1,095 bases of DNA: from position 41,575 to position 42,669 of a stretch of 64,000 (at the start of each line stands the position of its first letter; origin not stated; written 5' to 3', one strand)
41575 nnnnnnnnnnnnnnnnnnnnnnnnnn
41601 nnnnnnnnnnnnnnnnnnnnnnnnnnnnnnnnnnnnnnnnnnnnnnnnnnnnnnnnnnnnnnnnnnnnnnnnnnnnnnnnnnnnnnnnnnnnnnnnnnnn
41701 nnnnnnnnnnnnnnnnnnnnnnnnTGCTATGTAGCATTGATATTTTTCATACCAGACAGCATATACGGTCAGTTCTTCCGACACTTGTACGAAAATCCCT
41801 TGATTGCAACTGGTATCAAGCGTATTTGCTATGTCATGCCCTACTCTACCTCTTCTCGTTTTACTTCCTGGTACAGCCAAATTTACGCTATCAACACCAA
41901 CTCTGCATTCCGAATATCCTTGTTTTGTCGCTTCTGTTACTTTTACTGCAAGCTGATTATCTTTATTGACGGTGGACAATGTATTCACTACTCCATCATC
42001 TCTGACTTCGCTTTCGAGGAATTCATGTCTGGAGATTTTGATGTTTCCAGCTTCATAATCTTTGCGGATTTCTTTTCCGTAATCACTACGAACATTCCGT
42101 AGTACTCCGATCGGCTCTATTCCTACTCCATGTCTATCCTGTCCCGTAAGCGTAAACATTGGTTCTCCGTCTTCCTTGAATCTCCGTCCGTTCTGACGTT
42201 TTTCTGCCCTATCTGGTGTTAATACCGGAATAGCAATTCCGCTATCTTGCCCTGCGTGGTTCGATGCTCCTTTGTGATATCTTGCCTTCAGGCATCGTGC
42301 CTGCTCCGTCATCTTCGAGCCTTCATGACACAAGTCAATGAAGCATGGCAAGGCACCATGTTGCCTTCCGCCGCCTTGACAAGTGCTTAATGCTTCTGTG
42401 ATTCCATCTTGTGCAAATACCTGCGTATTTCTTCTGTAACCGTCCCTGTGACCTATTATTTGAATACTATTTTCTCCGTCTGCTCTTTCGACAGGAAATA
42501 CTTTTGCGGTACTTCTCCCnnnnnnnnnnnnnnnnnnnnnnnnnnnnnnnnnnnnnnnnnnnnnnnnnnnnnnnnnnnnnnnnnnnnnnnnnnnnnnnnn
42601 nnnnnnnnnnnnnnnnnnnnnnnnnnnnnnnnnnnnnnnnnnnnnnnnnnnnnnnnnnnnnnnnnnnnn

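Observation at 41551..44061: Cytosine-5 DNA methyltransferase split by a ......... intein exactly within the catalytic PCQ motif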

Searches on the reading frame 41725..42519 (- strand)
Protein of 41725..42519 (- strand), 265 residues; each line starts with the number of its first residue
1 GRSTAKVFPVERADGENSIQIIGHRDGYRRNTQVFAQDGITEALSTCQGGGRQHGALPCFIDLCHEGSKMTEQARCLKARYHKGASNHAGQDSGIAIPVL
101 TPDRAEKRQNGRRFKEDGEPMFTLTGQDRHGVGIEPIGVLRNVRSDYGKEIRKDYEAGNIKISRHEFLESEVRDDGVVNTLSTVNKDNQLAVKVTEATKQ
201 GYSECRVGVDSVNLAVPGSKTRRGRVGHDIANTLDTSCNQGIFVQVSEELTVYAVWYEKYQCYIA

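Call 76: search_dna_similar(query=window:41725-42519:-, collection=phages, mode=protein, max_rows=30, max_evalue=0.00001)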
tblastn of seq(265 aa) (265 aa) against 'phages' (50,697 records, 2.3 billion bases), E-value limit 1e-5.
Records with a match: 204; places in all: 207; records where one place covers at least 80% of the query: 23.
Best place of each record, by identity: 80-90% 2; 60-80% 20; <60% 182.
By first word of the organism name: Streptococcus 106; Bacillus 21; Clostridium 16; Bacteriophage 6; Clostridioides 6; Staphylococcus 5; phage 4; Coprococcus 4; Enterococcus 4; Lactococcus 4; and 17 more.
By host as written in the record: - 26; Clostridium difficile 7; Bacillus subtilis BEST7003 7; Streptococcus suis 5; Coprococcus sp. 4; Clostridium difficile strain CD105HE1 ribotype 076 4; Bacillus subtilis 4; Bacillus subtilis subsp. subtilis str. 168 4; and 118 more.
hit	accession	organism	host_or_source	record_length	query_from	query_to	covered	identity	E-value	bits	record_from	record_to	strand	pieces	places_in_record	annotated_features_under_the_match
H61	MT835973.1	Bacteriophage sp.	human fecal samples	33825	1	265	64%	84.2%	1e-69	310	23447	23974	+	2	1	record has no annotation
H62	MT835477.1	Bacteriophage sp.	human fecal samples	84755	33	265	68%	57.0%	3e-35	206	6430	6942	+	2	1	record has no annotation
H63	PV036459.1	phage IMGVR 517045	human feces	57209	2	252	77%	48.3%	8e-26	179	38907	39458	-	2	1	hypothetical protein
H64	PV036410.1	Lachnospiraceae phage NatCom_40364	Lachnospiraceae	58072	2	245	92%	37.2%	2e-31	128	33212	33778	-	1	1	hypothetical protein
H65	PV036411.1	Lachnospiraceae phage NatCom_43249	Lachnospiraceae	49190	2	245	92%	37.2%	2e-31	128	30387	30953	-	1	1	hypothetical protein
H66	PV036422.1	Agathobacter phage NatCom_13861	Agathobacter sp.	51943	2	245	92%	37.2%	2e-31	128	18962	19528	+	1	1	hypothetical protein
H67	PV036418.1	Agathobacter phage NatCom_6238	Agathobacter sp.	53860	2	245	92%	37.2%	2e-31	127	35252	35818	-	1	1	hypothetical protein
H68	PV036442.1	Coprococcus phage NatCom_29765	Coprococcus sp.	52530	2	245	92%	37.2%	2e-31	127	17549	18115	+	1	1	hypothetical protein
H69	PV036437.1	Blautia phage NatCom_27009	Blautia sp.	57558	20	245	85%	40.2%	2e-33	134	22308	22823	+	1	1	hypothetical protein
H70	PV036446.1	Faecalimonas phage NatCom_33527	Faecalimonas sp.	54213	20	245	85%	40.2%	4e-33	133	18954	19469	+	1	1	hypothetical protein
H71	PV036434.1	Blautia phage NatCom_24097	Blautia sp.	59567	20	245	85%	40.2%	4e-33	132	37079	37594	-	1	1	hypothetical protein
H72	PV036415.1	Blautia phage NatCom_2932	Blautia sp.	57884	20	245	85%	40.2%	4e-33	132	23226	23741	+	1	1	hypothetical protein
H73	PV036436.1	Faecalimonas phage NatCom_26447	Faecalimonas sp.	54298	20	245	85%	40.2%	5e-33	132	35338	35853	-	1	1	hypothetical protein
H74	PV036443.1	Dorea phage NatCom_31361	Dorea sp.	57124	15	245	87%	39.2%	4e-31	127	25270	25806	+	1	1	hypothetical protein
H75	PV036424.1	Coprococcus phage NatCom_10489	Coprococcus sp.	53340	2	245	92%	36.8%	8e-31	126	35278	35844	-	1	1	hypothetical protein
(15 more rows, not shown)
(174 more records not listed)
